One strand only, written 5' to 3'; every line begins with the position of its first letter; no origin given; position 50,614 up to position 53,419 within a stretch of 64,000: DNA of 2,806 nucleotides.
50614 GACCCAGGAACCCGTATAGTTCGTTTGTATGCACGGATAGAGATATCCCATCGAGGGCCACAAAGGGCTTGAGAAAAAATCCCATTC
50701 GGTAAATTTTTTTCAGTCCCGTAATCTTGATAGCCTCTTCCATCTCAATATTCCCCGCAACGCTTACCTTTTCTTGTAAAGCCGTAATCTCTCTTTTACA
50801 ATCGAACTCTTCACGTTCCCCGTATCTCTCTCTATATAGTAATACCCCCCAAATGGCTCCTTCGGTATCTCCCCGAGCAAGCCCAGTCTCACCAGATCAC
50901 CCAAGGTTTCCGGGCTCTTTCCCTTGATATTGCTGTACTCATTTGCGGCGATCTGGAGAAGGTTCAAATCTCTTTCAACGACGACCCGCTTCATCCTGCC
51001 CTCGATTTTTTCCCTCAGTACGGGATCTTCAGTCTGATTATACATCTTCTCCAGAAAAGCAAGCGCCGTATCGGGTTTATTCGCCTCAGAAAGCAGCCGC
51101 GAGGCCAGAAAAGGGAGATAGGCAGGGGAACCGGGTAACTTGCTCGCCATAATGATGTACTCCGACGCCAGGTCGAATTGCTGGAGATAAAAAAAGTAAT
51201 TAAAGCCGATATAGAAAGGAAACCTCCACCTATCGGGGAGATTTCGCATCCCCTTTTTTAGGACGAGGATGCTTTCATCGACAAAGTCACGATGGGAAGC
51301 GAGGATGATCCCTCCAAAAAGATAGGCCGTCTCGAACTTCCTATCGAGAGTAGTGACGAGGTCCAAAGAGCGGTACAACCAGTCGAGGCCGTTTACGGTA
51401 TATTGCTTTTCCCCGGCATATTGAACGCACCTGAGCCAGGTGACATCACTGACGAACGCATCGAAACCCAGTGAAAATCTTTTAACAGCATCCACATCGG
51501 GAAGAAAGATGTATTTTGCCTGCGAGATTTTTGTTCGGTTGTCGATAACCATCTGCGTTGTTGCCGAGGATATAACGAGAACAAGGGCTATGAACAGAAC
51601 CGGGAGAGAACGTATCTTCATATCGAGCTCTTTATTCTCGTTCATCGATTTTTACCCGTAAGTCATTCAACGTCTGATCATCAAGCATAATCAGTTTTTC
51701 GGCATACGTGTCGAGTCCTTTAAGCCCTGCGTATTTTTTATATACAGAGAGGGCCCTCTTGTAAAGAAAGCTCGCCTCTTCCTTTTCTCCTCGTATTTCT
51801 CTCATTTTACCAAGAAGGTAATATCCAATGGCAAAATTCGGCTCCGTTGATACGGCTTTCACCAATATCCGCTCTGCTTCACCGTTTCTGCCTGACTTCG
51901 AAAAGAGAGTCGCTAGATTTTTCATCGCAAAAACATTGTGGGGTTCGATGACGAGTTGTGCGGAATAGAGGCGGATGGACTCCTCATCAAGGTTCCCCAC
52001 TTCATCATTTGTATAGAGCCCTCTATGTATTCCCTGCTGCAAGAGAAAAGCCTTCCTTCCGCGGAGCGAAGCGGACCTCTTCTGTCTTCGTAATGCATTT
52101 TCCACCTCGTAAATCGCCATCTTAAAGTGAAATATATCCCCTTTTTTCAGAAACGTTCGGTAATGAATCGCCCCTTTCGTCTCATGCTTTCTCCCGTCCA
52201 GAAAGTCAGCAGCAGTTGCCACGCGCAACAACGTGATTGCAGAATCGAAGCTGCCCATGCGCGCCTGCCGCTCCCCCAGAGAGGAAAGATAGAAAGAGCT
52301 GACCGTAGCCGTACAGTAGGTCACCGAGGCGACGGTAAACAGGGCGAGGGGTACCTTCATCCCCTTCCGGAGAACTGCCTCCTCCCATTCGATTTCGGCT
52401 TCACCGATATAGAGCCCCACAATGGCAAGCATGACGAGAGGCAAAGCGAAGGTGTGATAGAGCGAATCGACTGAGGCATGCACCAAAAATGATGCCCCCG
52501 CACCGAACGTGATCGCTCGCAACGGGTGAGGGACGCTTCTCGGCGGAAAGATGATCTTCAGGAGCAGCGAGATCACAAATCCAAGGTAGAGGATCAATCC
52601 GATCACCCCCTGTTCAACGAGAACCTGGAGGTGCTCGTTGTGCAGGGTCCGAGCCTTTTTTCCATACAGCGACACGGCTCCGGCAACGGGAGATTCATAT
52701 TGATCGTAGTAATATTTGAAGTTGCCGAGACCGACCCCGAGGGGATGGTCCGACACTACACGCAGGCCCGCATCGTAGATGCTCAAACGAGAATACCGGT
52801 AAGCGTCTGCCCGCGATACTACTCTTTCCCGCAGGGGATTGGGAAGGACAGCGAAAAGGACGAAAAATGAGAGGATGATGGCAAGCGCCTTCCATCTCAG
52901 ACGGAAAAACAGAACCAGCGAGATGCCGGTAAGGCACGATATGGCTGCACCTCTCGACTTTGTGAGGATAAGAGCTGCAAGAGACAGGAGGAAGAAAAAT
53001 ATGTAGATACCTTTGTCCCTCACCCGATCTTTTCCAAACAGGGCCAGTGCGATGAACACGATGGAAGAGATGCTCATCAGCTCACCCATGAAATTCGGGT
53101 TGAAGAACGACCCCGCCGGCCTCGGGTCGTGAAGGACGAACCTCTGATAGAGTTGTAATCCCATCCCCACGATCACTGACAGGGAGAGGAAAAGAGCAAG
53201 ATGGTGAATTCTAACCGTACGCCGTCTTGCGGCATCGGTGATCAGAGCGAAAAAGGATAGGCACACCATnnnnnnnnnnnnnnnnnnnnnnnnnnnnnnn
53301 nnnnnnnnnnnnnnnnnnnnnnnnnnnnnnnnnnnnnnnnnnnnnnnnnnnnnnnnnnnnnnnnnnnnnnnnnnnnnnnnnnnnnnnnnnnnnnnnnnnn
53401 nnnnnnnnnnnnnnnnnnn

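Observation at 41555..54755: Pilin-linked glycan island: pilins, Wzy_C-family ligase, pilGHI-like ABC transporter, Wzm/Wzt exporter, methyltransferase, B12-radical SAM and multiple GT2s on one strand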

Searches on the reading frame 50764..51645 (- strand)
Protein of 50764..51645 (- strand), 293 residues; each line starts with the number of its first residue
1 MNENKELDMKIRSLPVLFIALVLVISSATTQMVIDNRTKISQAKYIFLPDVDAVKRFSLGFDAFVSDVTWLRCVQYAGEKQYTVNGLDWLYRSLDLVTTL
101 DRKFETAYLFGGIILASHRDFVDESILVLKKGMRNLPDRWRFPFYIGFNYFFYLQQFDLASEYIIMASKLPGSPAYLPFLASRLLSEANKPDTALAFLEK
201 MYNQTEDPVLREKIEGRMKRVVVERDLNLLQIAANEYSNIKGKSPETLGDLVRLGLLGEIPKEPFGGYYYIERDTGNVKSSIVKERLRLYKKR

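Call 4: search_protein_families(library=pfam, proteins=[window:50764-51645:-], max_evalue=0.01)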
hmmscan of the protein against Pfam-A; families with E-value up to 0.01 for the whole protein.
window:50764-51645:- (293 aa): 0 families

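Call 13: search_protein_families(library=ncbifam, proteins=[window:50764-51645:-], max_evalue=0.01)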
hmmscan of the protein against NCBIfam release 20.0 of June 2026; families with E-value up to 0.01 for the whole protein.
window:50764-51645:- (293 aa): 0 families

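Call 33: find_homologous_proteins(query=window:50764-51645:-, max_evalue=0.001)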
Query window:50764-51645:- (293 aa): 65 proteins with E <= 0.001 among 2828 candidates.
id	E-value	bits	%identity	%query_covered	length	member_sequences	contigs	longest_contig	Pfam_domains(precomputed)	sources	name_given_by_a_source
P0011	4.6e-185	632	100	97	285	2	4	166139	-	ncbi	-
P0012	1.7e-157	541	82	99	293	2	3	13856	-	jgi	jgi:tetratricopeptide (TPR) repeat protein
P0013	3.1e-155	534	81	100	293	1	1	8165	-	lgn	-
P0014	5.0e-155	533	81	100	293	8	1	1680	-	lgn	-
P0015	3.5e-134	465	70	100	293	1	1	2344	-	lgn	-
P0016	1.2e-126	440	67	95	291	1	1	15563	-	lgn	-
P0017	5.7e-112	392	86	70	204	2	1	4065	-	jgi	jgi:tetratricopeptide (TPR) repeat protein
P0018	2.4e-104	367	57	96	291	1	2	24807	-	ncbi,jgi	-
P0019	5.4e-103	362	56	94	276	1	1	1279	-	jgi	-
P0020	5.4e-99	349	56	100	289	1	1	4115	-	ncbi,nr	ncbi:MAG: hypothetical protein D6713_10135 [Deltaproteobacteria bacterium]|nr:MAG: hypothetical prot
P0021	9.0e-78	280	48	87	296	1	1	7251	-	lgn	-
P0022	9.4e-77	276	48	89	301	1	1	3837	-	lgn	-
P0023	1.8e-75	272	45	96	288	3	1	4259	-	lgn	-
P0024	4.1e-71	258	43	96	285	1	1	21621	-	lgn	-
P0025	1.1e-68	250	46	86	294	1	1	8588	-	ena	-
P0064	2.5e-41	160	40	72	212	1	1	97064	-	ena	-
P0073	6.4e-21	93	30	83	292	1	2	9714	-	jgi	jgi:hypothetical protein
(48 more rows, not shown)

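Call 61: search_protein_families(library=pfam, proteins=[window:50764-51645:-], max_evalue=10)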
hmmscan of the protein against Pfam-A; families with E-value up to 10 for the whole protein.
window:50764-51645:- (293 aa): 2 families
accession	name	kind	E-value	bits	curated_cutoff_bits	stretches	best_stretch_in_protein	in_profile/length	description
PF21836.2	DUF6895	-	0.13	12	23.8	1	154-197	210-253/289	Domain of unknown function (DUF6895)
PF10796.14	Anti-adapt_IraP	-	0.14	13.2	23.2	1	3-36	18-51/86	Sigma-S stabilisation anti-adaptor protein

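Call 67: find_encoding_contigs(protein=P0064, flank=9000, max_places=1)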
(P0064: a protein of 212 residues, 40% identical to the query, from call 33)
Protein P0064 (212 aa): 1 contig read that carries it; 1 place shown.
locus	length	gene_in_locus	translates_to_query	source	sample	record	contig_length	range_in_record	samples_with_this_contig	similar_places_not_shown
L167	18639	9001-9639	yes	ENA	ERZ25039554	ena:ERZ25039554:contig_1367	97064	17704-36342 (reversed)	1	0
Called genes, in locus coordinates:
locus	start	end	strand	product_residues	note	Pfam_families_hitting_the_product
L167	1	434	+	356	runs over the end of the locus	PF02481:DNA_processg_A, PF18306:LDcluster4 (faint), PF17782:WHD_DprA (weak)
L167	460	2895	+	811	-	PF01751:Toprim, PF01131:Topoisom_bac, PF01396:Zn_ribbon_Top1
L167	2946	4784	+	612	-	PF13231:PMT_2, PF00515:TPR_1, PF13414:TPR_11, PF13424:TPR_12, PF13432:TPR_16, PF14559:TPR_19, PF13424:TPR_12, PF13432:TPR_16, +20 more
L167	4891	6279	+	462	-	PF00072:Response_reg, PF00158:Sigma54_activat, PF01078:Mg_chelatase (faint), PF14532:Sigma54_activ_2, PF07728:AAA_5 (weak), PF25601:AAA_lid_14, PF02954:HTH_8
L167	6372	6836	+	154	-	PF07963:N_methyl, PF14245:Pilin_PilA (weak)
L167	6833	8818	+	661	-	PF04932:Wzy_C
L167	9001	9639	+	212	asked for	-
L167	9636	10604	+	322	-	PF00005:ABC_tran, PF13304:AAA_21 (weak)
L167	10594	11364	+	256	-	PF12679:ABC2_membrane_2, PF10920:DUF2705 (weak)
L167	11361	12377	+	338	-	PF00953:Glycos_transf_4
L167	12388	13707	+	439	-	PF01266:DAO (weak), PF01593:Amino_oxidase, PF13450:NAD_binding_8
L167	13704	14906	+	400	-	PF13439:Glyco_transf_4, PF13579:Glyco_trans_4_4, PF00534:Glycos_transf_1, PF13692:Glyco_trans_1_4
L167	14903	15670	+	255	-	PF06750:A24_N_bact, PF01478:Peptidase_A24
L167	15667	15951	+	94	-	-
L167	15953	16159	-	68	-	-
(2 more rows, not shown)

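Call 68: find_encoding_contigs(protein=P0073, flank=9000, max_places=1)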
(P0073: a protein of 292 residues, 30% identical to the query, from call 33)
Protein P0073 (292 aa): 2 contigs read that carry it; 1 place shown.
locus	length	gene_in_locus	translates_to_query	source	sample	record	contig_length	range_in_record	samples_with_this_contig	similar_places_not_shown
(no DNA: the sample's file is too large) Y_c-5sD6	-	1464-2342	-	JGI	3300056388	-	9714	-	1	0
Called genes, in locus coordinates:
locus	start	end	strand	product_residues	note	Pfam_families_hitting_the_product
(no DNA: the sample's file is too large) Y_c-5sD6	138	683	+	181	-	PF07963:N_methyl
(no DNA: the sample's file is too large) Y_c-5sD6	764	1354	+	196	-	PF07963:N_methyl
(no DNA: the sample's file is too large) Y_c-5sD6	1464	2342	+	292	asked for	-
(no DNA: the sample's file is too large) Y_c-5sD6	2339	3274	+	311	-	PF00005:ABC_tran, PF13304:AAA_21 (weak)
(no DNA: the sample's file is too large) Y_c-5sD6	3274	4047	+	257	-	PF12679:ABC2_membrane_2, PF12730:ABC2_membrane_4 (weak)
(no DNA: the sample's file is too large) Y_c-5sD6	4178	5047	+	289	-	PF06750:A24_N_bact, PF01478:Peptidase_A24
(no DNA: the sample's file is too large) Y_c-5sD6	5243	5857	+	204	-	PF02620:YceD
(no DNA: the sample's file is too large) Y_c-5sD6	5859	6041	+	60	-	PF01783:Ribosomal_L32p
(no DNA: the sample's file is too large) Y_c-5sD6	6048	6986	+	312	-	PF00698:Acyl_transf_1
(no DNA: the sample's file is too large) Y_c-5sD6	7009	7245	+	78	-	PF00550:PP-binding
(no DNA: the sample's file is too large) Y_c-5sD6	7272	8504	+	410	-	PF00109:ketoacyl-synt, PF02801:Ketoacyl-synt_C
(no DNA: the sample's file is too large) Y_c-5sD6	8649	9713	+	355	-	?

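Call 74: find_encoding_contigs(protein=P0012, flank=6000, max_places=3)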
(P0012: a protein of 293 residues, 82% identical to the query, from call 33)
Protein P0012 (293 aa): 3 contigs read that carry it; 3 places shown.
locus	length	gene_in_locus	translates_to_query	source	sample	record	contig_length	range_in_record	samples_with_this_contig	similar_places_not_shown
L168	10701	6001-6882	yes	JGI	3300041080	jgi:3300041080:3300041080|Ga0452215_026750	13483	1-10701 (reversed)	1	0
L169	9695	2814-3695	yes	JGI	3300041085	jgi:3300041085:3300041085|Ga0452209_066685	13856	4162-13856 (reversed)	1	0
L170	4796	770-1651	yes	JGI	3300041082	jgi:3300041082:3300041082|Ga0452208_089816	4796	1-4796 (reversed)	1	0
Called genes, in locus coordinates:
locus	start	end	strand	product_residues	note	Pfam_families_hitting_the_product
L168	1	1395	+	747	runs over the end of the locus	PF01751:Toprim, PF01131:Topoisom_bac, PF01396:Zn_ribbon_Top1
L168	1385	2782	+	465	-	PF00072:Response_reg, PF00158:Sigma54_activat, PF14532:Sigma54_activ_2, PF07728:AAA_5, PF25601:AAA_lid_14, PF02954:HTH_8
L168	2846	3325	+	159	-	PF07963:N_methyl, PF16732:ComP_DUS (faint)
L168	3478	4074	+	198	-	PF07963:N_methyl, PF14245:Pilin_PilA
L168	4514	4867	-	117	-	-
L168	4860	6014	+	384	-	PF04932:Wzy_C (weak), PF07719:TPR_2 (faint), PF13424:TPR_12 (faint), PF13428:TPR_14 (faint), PF13431:TPR_17 (faint)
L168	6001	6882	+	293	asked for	-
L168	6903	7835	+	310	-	PF00005:ABC_tran, PF13304:AAA_21 (weak)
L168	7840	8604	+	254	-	PF12679:ABC2_membrane_2, PF12730:ABC2_membrane_4 (weak)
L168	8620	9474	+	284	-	PF01061:ABC2_membrane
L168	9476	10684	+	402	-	PF00005:ABC_tran, PF14524:Wzt_C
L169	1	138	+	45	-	?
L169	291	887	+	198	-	PF07963:N_methyl, PF14245:Pilin_PilA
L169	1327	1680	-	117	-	-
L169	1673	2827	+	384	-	PF04932:Wzy_C, PF07719:TPR_2 (faint), PF13424:TPR_12 (faint), PF13428:TPR_14 (faint), PF13431:TPR_17 (faint)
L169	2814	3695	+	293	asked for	-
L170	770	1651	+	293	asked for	-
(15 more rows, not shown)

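Call 75: find_encoding_contigs(protein=P0013, flank=6000, max_places=2)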
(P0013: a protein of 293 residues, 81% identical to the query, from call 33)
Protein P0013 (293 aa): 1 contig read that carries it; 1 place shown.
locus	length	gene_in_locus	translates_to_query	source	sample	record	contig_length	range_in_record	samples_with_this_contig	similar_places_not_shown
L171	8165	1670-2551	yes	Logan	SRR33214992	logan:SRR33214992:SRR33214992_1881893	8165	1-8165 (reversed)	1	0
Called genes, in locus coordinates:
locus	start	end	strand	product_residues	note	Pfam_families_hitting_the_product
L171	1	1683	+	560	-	?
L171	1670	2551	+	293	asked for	-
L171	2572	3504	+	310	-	PF00005:ABC_tran, PF13304:AAA_21 (weak)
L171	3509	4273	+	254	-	PF12679:ABC2_membrane_2, PF12730:ABC2_membrane_4 (weak)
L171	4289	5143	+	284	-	PF01061:ABC2_membrane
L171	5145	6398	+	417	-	PF00005:ABC_tran, PF13304:AAA_21 (faint), PF14524:Wzt_C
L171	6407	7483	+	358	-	PF01728:FtsJ (weak), PF13489:Methyltransf_23 (weak), PF08003:Methyltransf_9 (weak), PF08241:Methyltransf_11, PF08242:Methyltransf_12, PF13649:Methyltransf_25, PF13847:Methyltransf_31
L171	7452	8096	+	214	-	PF07021:MetW, PF13489:Methyltransf_23, PF05219:DREV (weak), PF13847:Methyltransf_31, PF08241:Methyltransf_11, PF08242:Methyltransf_12, PF13649:Methyltransf_25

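Call 76: find_encoding_contigs(protein=P0018, flank=6000, max_places=2)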
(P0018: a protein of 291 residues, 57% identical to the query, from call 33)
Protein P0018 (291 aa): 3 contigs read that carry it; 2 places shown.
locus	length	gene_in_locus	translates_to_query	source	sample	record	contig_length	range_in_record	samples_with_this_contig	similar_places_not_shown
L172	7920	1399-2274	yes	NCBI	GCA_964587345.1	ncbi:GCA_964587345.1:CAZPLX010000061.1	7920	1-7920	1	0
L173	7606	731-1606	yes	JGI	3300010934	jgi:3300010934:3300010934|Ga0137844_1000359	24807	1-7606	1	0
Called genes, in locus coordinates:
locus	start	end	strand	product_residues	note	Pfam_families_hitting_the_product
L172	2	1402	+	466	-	?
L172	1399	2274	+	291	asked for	-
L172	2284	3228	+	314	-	PF00005:ABC_tran, PF13304:AAA_21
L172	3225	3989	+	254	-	PF12679:ABC2_membrane_2, PF12730:ABC2_membrane_4 (weak), PF26999:ABC-2_memb_rel (weak)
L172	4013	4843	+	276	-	PF01061:ABC2_membrane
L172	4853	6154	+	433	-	PF00005:ABC_tran, PF13304:AAA_21 (faint)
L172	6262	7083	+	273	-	PF13641:Glyco_tranf_2_3, PF00535:Glycos_transf_2, PF10111:Glyco_tranf_2_2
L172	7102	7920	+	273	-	?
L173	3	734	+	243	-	?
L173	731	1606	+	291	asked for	-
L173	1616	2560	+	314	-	PF00005:ABC_tran, PF13304:AAA_21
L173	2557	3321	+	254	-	PF12679:ABC2_membrane_2, PF12730:ABC2_membrane_4 (weak), PF26999:ABC-2_memb_rel (weak)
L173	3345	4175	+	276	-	PF01061:ABC2_membrane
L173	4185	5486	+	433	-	PF00005:ABC_tran, PF13304:AAA_21 (faint)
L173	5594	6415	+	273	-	-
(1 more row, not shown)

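Call 85: predict_structure(alignment_id=A4)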
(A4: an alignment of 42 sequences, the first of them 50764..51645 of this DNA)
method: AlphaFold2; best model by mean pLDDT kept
length: 293 residues; sequences in the alignment: 42
mean_pLDDT: 88.1   pTM: 0.78
mean pLDDT of the five models: 88.1, 87.8, 87.4, 86.5, 86.3
residues with pLDDT >= 90: 205; 70-90: 54; 50-70: 31; < 50: 3
segments of 3 or more residues with pLDDT < 50: none
pLDDT, mean of each block of 10 residues (from residue 1): 51 78 86 64 60 82 91 88 87 93 96 94 97 97 98 94 97 94 92 95 93 95 95 95 93 94 95 91 81 48
secondary structure, 60 per line:
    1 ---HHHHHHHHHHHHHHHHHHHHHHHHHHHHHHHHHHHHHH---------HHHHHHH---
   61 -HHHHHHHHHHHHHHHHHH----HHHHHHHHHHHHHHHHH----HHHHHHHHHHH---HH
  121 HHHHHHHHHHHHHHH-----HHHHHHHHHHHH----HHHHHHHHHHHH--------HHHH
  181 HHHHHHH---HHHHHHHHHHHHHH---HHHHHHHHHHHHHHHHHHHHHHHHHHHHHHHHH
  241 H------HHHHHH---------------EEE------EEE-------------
elements in order: H4-41 H51-57 H62-79 H84-100 H105-115 H119-135 H141-152 H157-168 H177-187 H191-204 H208-241 H248-253 E269-271 E278-280

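Call 87: fold_search(model_id=the predicted structure, library=pdb)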
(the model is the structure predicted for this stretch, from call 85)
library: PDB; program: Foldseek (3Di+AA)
matches with E <= 10: 1192; with E <= 0.001: 0
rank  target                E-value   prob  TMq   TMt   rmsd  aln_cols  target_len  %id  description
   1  8dtg_B                1.4e-03  1.00  0.34  0.15  11.5       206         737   16  Cryo-EM structure of Arabidopsis SPY alternative conformation 1 (released 2023-03-08)
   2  2pl2_A                1.7e-03  1.00  0.30  0.41  11.7       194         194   18  Crystal structure of TTC0263: a thermophilic TPR protein in Thermus thermophilus HB27 (released 2008-03-04)
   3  6q6g_J                2.1e-03  1.00  0.32  0.21  10.7       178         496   17  Cryo-EM structure of the APC/C-Cdc20-Cdk2-cyclinA2-Cks2 complex, the D1 box class (released 2019-09-11)
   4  8dtg_A                2.2e-03  1.00  0.35  0.15  11.2       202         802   17  Cryo-EM structure of Arabidopsis SPY alternative conformation 1 (released 2023-03-08)
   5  4gyw_A                2.3e-03  1.00  0.35  0.17  10.8       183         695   12  Crystal structure of human O-GlcNAc Transferase in complex with UDP and a glycopeptide (released 2012-10-31)
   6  5m72_A                2.4e-03  1.00  0.30  0.52   7.7       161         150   14  Structure of the human SRP68-72 protein-binding domain complex (released 2016-12-07)
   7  6b85_A                2.7e-03  1.00  0.33  0.43   9.0       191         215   18  Crystal structure of transmembrane protein TMHC4_R (released 2018-03-14)
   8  9qhc_B                2.7e-03  1.00  0.36  0.38   9.7       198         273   15  Crystal structure of 8-repeat CTPR protein with eliminated coordination sites (released 2025-10-22)
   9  2vq2                  2.7e-03  1.00  0.33  0.42   9.5       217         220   15  Crystal structure of PilW, widely conserved type IV pilus biogenesis factor (released 2008-05-27)
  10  6frk_r                3.0e-03  1.00  0.31  0.43   9.5       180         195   15  Structure of a prehandover mammalian ribosomal SRP and SRP receptor targeting complex (released 2018-03-28)
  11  6yj6_A                3.1e-03  1.00  0.39  0.16  10.2       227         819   13  Structure of the TFIIIC subcomplex tauA (released 2020-09-16)
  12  5aio                  3.4e-03  1.00  0.36  0.26  14.9       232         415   13  Crystal structure of t131 N-terminal TPR array (released 2015-06-24)
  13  6q4m                  3.6e-03  1.00  0.29  0.14  12.4       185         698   11  Crystal structure of the O-GlcNAc transferase Asn648Tyr mutation (released 2019-12-25)
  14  9gzg_A                3.8e-03  1.00  0.36  0.62   5.8       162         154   15  Crystal structure of CTPR4E4 mutant (released 2025-10-15)
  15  5g04_F                4.6e-03  1.00  0.32  0.21  16.5       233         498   13  Structure of the human APC-Cdc20-Hsl1 complex (released 2016-05-25)
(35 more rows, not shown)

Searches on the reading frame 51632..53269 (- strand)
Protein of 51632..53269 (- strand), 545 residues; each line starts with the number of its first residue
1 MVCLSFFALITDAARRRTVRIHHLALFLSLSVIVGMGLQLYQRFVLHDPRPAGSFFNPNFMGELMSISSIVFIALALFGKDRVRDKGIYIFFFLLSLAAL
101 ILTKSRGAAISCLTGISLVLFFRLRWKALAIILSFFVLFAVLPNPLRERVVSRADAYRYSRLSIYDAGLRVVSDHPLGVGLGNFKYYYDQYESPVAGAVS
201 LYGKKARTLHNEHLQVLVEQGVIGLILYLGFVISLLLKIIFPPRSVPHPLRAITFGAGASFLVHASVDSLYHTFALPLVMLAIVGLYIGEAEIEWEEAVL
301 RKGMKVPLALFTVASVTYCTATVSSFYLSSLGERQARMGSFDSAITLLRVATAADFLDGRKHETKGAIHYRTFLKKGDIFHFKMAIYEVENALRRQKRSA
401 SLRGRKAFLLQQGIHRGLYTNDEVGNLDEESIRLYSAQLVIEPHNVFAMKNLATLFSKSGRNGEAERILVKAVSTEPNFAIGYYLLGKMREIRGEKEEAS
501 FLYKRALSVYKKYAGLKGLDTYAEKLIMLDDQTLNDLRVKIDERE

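Call 4: search_protein_families(library=pfam, proteins=[window:51632-53269:-], max_evalue=0.01)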
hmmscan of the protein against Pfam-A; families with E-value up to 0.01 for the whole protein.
window:51632-53269:- (545 aa): 11 families
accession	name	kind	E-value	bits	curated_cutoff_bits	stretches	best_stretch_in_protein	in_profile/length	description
PF04932.20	Wzy_C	-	5.1e-17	62.5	31.7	1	91-229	1-149/149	O-Antigen ligase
PF13424.12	TPR_12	-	1.9e-06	28.4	30.1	0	483-512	48-77/77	Tetratricopeptide repeat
PF07719.23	TPR_2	-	3.4e-06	27.2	27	0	481-512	2-33/34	Tetratricopeptide repeat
PF13428.12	TPR_14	-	4e-05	24.3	23.5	0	451-489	6-44/44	Tetratricopeptide repeat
PF13431.12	TPR_17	-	4.4e-05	23.9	24.4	0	471-499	4-32/34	Tetratricopeptide repeat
PF00515.34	TPR_1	-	0.00026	21.1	27.8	0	480-512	1-33/34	Tetratricopeptide repeat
PF13176.12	TPR_7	-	0.00043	20.6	27.9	0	448-476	1-31/36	Tetratricopeptide repeat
PF13181.12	TPR_8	-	0.00082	19.8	25.7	0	483-512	4-33/34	Tetratricopeptide repeat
PF14559.12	TPR_19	-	0.0047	17.7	25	0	432-480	11-59/68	Tetratricopeptide repeat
PF13432.12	TPR_16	-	0.0083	17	32.7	0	452-507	3-58/65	Tetratricopeptide repeat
PF13374.12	TPR_10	-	0.0086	16.5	27.5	0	449-474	5-30/42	Tetratricopeptide repeat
